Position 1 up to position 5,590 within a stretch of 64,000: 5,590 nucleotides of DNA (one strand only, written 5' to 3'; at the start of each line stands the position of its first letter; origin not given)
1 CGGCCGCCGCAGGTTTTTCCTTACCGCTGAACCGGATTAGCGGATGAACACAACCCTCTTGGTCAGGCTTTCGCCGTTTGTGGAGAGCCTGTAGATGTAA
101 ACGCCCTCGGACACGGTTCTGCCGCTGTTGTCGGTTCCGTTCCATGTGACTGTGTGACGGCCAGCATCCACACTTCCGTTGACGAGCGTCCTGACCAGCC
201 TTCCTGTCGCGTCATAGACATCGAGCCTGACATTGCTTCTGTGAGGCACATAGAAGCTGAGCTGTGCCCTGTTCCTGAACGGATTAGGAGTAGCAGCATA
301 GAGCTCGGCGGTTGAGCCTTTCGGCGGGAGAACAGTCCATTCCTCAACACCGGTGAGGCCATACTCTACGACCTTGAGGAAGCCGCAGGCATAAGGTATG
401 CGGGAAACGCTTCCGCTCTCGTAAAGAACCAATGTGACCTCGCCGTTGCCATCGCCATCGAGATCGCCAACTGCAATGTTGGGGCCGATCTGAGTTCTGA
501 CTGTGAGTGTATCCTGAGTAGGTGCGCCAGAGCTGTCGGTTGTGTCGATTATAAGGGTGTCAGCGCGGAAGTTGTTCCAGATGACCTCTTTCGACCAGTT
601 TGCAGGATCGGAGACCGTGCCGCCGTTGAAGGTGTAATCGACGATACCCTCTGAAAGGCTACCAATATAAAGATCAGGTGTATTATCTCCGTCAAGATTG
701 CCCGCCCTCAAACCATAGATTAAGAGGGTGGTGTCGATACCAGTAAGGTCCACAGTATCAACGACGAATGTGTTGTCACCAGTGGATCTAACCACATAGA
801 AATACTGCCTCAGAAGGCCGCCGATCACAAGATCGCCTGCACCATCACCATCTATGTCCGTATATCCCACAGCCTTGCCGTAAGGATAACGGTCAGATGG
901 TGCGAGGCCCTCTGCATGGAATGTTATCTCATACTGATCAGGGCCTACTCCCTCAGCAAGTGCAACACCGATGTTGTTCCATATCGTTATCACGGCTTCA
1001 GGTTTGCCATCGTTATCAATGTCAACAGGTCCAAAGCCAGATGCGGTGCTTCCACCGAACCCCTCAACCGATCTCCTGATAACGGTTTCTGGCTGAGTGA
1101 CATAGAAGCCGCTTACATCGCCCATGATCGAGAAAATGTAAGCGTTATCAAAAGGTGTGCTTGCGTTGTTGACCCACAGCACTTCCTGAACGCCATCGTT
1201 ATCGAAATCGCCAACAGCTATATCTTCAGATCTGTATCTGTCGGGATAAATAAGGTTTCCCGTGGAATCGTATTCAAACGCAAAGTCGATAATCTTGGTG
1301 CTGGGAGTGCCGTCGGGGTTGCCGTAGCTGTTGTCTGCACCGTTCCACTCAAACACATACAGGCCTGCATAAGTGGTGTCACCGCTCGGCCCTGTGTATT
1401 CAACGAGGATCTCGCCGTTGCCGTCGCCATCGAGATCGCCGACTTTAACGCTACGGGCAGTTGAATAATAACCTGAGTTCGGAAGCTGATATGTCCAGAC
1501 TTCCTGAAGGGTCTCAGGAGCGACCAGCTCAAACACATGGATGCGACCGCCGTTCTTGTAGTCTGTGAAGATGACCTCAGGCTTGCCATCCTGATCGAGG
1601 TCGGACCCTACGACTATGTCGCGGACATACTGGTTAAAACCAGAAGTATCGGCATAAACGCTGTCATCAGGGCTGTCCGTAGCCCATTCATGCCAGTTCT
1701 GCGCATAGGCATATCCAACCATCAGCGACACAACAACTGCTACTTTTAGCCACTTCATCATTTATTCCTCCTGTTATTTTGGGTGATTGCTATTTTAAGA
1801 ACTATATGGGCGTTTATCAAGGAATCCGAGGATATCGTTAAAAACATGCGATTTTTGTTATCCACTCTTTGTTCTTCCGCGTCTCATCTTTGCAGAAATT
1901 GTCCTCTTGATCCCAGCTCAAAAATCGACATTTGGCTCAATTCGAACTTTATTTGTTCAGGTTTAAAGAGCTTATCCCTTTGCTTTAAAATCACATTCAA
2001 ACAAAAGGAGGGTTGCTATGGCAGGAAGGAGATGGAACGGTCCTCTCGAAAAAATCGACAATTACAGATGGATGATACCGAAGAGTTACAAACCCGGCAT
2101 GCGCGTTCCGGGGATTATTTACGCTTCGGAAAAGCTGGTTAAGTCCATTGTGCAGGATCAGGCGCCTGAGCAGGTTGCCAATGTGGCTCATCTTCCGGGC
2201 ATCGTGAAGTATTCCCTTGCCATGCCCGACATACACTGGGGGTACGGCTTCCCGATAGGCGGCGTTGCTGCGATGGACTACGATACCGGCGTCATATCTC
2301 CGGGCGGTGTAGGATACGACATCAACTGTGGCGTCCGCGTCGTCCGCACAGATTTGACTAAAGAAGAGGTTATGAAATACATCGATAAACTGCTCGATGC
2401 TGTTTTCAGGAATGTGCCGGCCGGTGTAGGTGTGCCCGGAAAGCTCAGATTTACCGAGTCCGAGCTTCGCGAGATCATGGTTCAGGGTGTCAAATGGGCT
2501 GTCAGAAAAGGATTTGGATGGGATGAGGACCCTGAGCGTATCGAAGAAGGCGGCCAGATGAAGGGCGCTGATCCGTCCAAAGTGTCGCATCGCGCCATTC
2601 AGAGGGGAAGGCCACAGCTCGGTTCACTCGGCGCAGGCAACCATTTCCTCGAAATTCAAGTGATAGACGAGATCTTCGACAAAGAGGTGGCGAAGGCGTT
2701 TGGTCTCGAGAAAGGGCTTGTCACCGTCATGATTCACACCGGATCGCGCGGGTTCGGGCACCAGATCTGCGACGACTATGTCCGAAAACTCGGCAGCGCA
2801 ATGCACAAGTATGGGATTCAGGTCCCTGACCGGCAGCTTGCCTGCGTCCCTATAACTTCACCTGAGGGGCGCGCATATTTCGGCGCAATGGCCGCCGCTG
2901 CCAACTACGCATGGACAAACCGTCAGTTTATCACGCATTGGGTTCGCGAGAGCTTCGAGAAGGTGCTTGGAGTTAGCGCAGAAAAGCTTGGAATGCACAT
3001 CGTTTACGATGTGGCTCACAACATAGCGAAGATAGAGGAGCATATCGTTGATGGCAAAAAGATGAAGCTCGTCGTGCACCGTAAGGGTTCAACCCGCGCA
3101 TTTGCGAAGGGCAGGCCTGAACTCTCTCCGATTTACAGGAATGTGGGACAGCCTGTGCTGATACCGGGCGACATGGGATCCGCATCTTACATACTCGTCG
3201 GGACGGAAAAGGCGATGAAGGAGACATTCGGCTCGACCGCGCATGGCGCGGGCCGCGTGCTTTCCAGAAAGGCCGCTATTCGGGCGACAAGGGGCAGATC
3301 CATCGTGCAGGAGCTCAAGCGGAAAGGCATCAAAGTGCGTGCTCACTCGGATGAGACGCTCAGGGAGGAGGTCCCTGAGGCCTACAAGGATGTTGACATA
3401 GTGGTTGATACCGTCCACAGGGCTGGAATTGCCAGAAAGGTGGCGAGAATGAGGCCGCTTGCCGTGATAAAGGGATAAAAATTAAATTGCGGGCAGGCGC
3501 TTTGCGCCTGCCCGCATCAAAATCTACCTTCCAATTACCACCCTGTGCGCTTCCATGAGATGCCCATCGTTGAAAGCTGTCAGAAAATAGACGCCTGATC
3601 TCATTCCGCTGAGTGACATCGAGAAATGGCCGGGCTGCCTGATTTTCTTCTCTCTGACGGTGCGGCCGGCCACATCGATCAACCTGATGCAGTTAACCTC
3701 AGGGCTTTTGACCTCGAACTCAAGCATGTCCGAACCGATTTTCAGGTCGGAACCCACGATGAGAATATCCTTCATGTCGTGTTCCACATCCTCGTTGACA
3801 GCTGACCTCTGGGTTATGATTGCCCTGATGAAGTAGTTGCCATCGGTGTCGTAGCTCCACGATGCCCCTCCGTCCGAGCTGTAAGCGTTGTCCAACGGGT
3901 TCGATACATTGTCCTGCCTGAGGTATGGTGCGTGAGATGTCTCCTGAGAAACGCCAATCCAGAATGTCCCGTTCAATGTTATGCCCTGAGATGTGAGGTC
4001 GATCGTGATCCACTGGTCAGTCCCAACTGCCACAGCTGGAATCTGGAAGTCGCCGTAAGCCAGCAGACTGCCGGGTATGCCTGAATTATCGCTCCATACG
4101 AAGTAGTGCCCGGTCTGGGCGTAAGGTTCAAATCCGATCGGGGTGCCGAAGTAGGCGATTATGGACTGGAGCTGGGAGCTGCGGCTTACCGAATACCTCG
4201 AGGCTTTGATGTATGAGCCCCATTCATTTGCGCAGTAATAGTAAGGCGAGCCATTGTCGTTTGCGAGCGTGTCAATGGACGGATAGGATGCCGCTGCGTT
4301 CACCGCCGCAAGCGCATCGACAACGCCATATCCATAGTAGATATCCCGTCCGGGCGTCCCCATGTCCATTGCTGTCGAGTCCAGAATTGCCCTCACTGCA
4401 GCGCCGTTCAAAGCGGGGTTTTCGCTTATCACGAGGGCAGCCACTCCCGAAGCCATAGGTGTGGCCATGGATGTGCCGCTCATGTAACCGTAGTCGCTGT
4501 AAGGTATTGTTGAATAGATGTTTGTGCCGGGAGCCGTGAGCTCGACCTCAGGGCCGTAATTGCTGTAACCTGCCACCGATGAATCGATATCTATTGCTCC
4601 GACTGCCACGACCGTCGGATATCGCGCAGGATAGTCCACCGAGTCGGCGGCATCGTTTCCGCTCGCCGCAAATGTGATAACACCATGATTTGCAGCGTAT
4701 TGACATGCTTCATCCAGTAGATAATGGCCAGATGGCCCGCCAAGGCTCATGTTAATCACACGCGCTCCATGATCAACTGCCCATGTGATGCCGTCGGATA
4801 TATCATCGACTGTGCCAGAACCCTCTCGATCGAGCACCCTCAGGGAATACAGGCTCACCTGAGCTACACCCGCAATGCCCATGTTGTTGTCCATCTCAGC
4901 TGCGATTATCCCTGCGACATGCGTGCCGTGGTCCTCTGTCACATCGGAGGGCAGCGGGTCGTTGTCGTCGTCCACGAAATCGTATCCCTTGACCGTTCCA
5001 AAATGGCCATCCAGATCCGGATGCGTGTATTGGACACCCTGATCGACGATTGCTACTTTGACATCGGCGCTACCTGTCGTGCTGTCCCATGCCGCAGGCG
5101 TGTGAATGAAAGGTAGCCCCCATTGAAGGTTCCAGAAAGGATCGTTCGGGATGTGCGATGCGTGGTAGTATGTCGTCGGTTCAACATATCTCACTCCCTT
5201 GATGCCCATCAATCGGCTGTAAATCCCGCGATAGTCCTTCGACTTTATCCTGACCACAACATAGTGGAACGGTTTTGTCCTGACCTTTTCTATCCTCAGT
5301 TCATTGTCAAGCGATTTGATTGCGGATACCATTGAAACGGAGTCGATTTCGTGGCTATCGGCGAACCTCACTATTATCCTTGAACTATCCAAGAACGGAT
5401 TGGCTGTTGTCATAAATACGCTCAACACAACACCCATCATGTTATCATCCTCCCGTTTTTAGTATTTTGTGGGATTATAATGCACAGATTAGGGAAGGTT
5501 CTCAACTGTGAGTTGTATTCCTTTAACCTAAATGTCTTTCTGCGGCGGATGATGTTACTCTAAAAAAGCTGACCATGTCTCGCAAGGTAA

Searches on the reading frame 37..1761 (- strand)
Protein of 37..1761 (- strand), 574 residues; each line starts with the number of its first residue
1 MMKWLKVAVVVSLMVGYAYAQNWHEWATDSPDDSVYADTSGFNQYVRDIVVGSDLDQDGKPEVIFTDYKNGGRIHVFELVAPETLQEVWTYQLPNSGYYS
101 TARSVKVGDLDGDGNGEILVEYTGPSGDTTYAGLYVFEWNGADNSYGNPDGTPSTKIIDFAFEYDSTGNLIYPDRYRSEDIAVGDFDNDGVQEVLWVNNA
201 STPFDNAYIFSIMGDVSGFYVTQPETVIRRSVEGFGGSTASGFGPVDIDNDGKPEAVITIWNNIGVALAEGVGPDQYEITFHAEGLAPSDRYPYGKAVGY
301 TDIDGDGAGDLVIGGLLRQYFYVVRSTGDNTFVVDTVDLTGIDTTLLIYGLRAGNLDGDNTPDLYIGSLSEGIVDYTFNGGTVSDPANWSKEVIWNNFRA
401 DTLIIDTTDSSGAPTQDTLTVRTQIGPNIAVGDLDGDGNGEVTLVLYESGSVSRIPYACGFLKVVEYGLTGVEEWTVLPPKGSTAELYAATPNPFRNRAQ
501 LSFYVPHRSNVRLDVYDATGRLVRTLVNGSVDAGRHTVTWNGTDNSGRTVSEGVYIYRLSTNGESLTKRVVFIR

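Call 28: search_protein_families(library=pfam, proteins=[window:37-1761:-], max_evalue=0.001)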
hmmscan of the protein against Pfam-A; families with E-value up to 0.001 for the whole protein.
window:37-1761:- (574 aa): 5 families
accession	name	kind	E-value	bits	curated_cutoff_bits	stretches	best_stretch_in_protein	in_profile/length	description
PF13517.12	FG-GAP_3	-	5.7e-23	81.7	26.9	2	54-120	1-61/61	FG-GAP-like repeat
PF13860.13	FlgD_ig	-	1.6e-14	54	27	1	509-561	23-75/79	FlgD Ig-like domain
PF01839.29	FG-GAP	-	3.7e-13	49.5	22.1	0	181-201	5-25/37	FG-GAP repeat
PF18962.6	Por_Secre_tail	-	5.2e-05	23.9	27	1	492-571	3-74/75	Secretion system C-terminal sorting domain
PF13585.12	CHU_C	-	0.00027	21.4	27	0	508-565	26-77/86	CHU_C Type IX secretion signal domain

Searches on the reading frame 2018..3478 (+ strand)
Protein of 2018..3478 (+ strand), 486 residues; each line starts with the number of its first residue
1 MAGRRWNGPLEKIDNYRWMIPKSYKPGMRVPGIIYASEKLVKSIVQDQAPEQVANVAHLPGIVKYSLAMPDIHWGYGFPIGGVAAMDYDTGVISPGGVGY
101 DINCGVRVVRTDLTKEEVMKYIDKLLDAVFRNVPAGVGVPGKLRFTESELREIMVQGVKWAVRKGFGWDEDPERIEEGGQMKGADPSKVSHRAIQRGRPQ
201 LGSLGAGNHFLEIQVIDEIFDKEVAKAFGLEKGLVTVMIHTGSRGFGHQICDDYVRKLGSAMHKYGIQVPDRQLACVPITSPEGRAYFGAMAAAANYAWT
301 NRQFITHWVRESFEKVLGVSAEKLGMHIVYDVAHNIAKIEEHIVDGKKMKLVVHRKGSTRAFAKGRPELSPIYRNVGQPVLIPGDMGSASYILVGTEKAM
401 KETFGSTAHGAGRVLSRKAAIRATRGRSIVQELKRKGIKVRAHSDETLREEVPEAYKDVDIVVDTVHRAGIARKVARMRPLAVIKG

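Call 28: search_protein_families(library=pfam, proteins=[window:2018-3478:+], max_evalue=0.001)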
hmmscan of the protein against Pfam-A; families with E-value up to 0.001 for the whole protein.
window:2018-3478:+ (486 aa): 1 family
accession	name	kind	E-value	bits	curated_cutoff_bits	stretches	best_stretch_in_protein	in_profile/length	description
PF01139.22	RtcB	-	5.9e-183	609.3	27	1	52-486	1-426/426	tRNA-splicing ligase RtcB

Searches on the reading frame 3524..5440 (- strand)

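Call 28: search_protein_families(library=pfam, proteins=[window:3524-5440:-], max_evalue=0.001)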
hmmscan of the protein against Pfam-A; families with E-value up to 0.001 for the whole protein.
window:3524-5440:- (638 aa): 2 families
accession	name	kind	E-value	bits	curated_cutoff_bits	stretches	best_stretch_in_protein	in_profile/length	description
PF00082.27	Peptidase_S8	-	3.7e-61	207.4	21.8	1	126-372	3-288/288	Subtilase family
PF18962.6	Por_Secre_tail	-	0.00097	19.8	27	0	581-628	18-68/75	Secretion system C-terminal sorting domain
